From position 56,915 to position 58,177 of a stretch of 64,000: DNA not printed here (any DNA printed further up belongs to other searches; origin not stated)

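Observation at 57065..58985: Tandem duplicated beta-propeller glycosidase-fold proteins embedded in a biosynthetic locus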

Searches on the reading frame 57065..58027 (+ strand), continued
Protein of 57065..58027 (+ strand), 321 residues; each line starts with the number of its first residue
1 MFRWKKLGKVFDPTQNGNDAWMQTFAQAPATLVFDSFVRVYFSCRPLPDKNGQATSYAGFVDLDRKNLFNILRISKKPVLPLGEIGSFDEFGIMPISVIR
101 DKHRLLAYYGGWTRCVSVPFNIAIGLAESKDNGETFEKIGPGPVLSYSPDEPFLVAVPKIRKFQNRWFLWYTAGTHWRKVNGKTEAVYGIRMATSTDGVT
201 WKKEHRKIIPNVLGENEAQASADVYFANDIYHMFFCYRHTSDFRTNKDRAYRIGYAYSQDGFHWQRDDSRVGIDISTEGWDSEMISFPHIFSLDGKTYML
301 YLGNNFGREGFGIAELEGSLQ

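Call 94: find_encoding_contigs(protein=P0407, flank=7000, max_places=1)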
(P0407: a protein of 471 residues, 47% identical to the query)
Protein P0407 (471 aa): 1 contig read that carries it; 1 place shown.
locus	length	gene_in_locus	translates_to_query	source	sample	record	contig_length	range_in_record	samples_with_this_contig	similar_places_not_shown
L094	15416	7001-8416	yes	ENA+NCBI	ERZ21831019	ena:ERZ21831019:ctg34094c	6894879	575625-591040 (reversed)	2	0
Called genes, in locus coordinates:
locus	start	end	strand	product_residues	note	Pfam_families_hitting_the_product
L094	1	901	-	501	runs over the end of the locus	-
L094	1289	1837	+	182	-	-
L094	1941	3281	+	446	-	PF02985:HEAT (faint), PF13513:HEAT_EZ (faint), PF13646:HEAT_2, PF03130:HEAT_PBS (faint), PF13646:HEAT_2 (weak), PF00160:Pro_isomerase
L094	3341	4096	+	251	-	PF01925:TauE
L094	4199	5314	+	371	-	PF01041:DegT_DnrJ_EryC1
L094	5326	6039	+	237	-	PF08889:WbqC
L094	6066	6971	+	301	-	PF00251:Glyco_hydro_32N (faint), PF04616:Glyco_hydro_43 (faint), PF22847:Glyco_hydro_43_rel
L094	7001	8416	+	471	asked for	PF00583:Acetyltransf_1, PF13420:Acetyltransf_4 (weak), PF13673:Acetyltransf_10 (weak), PF13508:Acetyltransf_7 (weak)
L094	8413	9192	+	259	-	PF05401:NodS (weak), PF13489:Methyltransf_23, PF08241:Methyltransf_11, PF08242:Methyltransf_12, PF13649:Methyltransf_25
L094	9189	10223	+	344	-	PF00535:Glycos_transf_2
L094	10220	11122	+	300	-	PF13489:Methyltransf_23, PF13649:Methyltransf_25, PF13847:Methyltransf_31, PF08241:Methyltransf_11, PF08242:Methyltransf_12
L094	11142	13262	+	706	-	-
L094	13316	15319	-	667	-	PF13522:GATase_6, PF13537:GATase_7, PF00733:Asn_synthase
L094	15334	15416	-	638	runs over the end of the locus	PF13489:Methyltransf_23, PF08241:Methyltransf_11, PF08242:Methyltransf_12, PF13649:Methyltransf_25, PF13847:Methyltransf_31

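Call 97: search_protein_families(library=pfam, proteins=[L093:8419-10314:+, L094:11142-13259:+, L089:9845-11728:+, L087:9944-11527:-, L091:7915-9387:-], max_evalue=0.1)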
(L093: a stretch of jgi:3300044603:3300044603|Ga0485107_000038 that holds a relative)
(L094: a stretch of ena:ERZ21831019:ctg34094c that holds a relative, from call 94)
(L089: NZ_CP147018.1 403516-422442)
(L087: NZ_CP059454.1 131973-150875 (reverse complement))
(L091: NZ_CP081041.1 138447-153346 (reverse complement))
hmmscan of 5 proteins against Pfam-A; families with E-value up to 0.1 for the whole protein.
L093:8419-10314:+ (632 aa): 2 families
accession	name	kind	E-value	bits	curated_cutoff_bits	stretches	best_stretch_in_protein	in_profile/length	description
PF13844.12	Glyco_transf_41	-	0.0037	16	25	0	504-565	445-505/543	Glycosyl transferase family 41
PF18071.7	HMW1C_N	-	0.0072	16.7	27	1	26-123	16-114/146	HMW1C N-terminal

L094:11142-13259:+ (706 aa): 1 family
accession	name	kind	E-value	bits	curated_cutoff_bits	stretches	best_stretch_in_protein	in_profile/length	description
PF12693.12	GspL_C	-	0.072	13.4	29.6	0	510-567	5-62/158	GspL periplasmic domain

L089:9845-11728:+ (628 aa): 1 family
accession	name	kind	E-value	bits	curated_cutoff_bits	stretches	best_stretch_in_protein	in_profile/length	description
PF07681.17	DoxX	-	0.012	16.6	23.6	1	104-180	4-80/85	DoxX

L087:9944-11527:- (527 aa): 0 families

L091:7915-9387:- (490 aa): 0 families

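Call 104: search_solved_structures(query=L078:10376-11113:+, max_evalue=0.01)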
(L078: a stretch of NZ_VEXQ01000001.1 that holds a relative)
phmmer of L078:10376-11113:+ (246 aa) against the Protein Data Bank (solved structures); distinct sequences matched with E-value up to 0.01: 6.
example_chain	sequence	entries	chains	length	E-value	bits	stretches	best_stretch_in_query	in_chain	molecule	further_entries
2p7h_A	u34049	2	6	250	1.8e-131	440.3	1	3-246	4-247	Hypothetical protein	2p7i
8gze_A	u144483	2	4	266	0.00092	22.1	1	35-138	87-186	Protein-L-histidine N-pros-methyltransferase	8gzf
9vpq_A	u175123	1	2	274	0.001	21.9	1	35-138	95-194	Protein-L-histidine N-pros-methyltransferase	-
7y9c_A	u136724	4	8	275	0.001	21.9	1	35-138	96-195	Protein-L-histidine N-pros-methyltransferase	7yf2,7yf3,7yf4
6mro_A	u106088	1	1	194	0.0072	19.2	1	39-147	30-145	methyl transferase from Methanosarcina acetivorans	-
8gdu_A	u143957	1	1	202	0.0079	19.1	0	39-147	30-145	Methyltransferase domain-containing protein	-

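Call 105: search_solved_structures(query=L078:9925-10362:+, max_evalue=0.01)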
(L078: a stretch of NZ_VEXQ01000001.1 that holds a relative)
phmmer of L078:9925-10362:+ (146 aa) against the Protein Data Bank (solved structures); distinct sequences matched with E-value up to 0.01: 38.
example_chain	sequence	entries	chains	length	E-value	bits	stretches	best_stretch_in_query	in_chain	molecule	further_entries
7wx5_A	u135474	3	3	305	2.2e-08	37.3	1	74-133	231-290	N-acetyltransferase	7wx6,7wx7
1yvk_A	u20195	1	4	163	1.6e-07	34.5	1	44-134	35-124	hypothetical protein BSU33890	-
1y9k_A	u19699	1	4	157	4.1e-07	33.2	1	52-131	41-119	IAA acetyltransferase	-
6wqb_A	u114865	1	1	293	2e-06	31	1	37-136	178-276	N-terminal acetyltransferase, GNAT family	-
6wqc_A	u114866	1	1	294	2e-06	31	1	38-136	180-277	N-terminal acetyltransferase, GNAT family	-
2pdo_A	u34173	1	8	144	2e-06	31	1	2-138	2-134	Acetyltransferase ypeA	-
2cnm_A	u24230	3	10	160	1.7e-05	28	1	74-133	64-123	MODIFICATION OF 30S RIBOSOMAL SUBUNIT PROTEIN S18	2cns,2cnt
5c82_A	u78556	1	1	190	1.9e-05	27.8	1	57-131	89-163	Nourseothricin acetyltransferase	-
4qus_A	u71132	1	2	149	2.4e-05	27.5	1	12-138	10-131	Acetyltransferase YpeA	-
4qvt_A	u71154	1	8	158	2.9e-05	27.2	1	12-138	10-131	Acetyltransferase YpeA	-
7l1k_A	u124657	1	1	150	3.8e-05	26.9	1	74-131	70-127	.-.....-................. 30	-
5isv_A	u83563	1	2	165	4.5e-05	26.6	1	74-133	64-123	Ribosomal-protein-alanine acetyltransferase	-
7ypu_A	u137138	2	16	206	5.1e-05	26.4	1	56-131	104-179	Acetyltransferase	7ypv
2bei_A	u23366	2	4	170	6.2e-05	26.2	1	72-130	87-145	Diamine acetyltransferase 2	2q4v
2ge3_A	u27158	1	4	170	0.00024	24.3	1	77-133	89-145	probable acetyltransferase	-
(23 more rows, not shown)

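Call 108: search_protein_families(library=pfam, proteins=[L078:2524-5973:+, L078:1050-2345:+, L078:11281-11997:+], max_evalue=0.01)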
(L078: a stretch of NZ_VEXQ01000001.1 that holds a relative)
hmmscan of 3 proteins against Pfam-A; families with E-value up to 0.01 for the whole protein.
L078:2524-5973:+ (1150 aa): 18 families
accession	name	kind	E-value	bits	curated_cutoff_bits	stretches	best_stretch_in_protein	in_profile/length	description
PF13844.12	Glyco_transf_41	-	8.1e-47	160.1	25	2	776-926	74-225/543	Glycosyl transferase family 41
PF10119.14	MethyTransf_Reg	-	2.3e-14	54.3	25.5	1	224-304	5-83/84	Predicted methyltransferase regulatory domain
PF07719.23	TPR_2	-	2.1e-10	40.3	27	0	594-623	3-32/34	Tetratricopeptide repeat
PF13649.12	Methyltransf_25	-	6.9e-08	33.5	27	1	51-149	1-97/97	Methyltransferase domain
PF14559.12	TPR_19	-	1.6e-07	32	25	1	569-620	2-53/68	Tetratricopeptide repeat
PF08242.18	Methyltransf_12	-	1.3e-06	29.4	30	1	52-151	1-98/98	Methyltransferase domain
PF13428.12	TPR_14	-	1.6e-06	28.6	23.5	0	592-630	1-39/44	Tetratricopeptide repeat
PF12895.13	ANAPC3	-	2.1e-06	28.3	27.2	1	674-728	3-56/82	Anaphase-promoting complex, cyclosome, subunit 3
PF13431.12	TPR_17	-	2.3e-06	27.8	24.4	0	684-713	3-32/34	Tetratricopeptide repeat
PF13181.12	TPR_8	-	3e-06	27.4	25.7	0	663-693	4-34/34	Tetratricopeptide repeat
PF23914.1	TPR_CcmH_CycH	-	3.5e-06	27.4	42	0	662-731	52-124/158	Cytochrome c-type biogenesis protein H TPR domain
PF00515.34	TPR_1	-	5.3e-06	26.5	27.8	0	662-693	3-34/34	Tetratricopeptide repeat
PF22860.2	DUF7017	-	5e-05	23.8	27.5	0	629-715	4-92/141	Domain of unknown function (DUF7017)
PF13847.12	Methyltransf_31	-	0.0011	19.1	27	1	47-131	3-89/145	Methyltransferase domain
PF13432.12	TPR_16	-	0.0013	19.6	32.7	0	568-619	7-58/65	Tetratricopeptide repeat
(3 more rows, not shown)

L078:1050-2345:+ (432 aa): 2 families
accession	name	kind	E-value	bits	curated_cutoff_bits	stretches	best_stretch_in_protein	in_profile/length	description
PF00669.25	Flagellin_N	-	2.2e-42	144.9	26.6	1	11-146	1-136/139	Bacterial flagellin N-terminal helical region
PF00700.27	Flagellin_C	-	3.4e-32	111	23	1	347-431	2-86/86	Bacterial flagellin C-terminal helical region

L078:11281-11997:+ (239 aa): 5 families
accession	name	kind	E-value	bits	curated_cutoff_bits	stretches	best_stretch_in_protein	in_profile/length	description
PF04545.22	Sigma70_r4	-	5.9e-19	67.8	24.1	1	185-233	1-49/50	Sigma-70, region 4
PF04539.22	Sigma70_r3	-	9.8e-18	64.5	25.3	1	99-166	5-72/78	Sigma-70 region 3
PF04542.20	Sigma70_r2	-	5.4e-17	61.8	24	1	16-88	1-70/71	Sigma-70 region 2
PF08281.18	Sigma70_r4_2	-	5.3e-11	42.4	25.7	1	181-232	3-54/54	Sigma-70, region 4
PF21531.3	Rv2175c_wHTH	-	0.0061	17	27.1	0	118-137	19-38/57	DNA-binding protein Rv2175c, wHTH domain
